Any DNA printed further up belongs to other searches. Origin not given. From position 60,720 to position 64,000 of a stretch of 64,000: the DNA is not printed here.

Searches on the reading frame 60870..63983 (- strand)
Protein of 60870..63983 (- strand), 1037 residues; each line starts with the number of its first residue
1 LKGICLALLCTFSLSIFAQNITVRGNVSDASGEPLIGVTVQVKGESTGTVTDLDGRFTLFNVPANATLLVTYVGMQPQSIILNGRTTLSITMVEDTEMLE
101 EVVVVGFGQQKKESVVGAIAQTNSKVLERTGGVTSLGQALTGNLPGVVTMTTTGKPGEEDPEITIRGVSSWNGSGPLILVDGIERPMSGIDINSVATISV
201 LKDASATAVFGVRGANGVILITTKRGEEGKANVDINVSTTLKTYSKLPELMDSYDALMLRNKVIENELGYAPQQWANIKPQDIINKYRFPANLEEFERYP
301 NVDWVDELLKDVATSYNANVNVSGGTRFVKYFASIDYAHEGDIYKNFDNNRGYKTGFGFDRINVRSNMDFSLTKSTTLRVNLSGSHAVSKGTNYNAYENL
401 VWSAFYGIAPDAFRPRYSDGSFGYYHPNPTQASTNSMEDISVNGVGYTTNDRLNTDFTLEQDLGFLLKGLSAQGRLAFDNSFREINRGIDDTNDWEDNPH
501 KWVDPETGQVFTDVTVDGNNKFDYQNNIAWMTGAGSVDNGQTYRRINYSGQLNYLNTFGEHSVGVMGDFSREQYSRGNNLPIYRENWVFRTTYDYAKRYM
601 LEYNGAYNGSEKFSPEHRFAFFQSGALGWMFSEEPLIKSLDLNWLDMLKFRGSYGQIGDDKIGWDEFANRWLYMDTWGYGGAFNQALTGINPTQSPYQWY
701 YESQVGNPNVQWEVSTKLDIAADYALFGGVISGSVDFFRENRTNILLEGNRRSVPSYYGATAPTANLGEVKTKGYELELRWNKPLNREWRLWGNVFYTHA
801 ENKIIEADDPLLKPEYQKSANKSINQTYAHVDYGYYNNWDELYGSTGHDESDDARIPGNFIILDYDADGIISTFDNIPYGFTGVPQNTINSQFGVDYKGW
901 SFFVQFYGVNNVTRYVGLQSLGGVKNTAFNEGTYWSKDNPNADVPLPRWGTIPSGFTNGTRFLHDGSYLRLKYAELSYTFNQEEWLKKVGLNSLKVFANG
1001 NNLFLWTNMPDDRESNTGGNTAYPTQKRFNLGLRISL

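Call 16: search_protein_families(library=pfam, proteins=[window:60870-63983:-], max_evalue=0.0001)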
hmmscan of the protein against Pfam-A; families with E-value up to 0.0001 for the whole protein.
window:60870-63983:- (1037 aa): 3 families
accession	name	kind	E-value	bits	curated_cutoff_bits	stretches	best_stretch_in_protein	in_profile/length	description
PF13715.12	CarbopepD_reg_2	-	3.8e-18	65.7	32.2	1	23-104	1-88/88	CarboxypepD_reg-like domain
PF07715.20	Plug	-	4.7e-14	53.2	23.9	1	112-218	2-107/107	TonB-dependent Receptor Plug Domain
PF13620.12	CarboxypepD_reg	-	6.1e-12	46.2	32.3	1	22-91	1-80/82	Carboxypeptidase regulatory-like domain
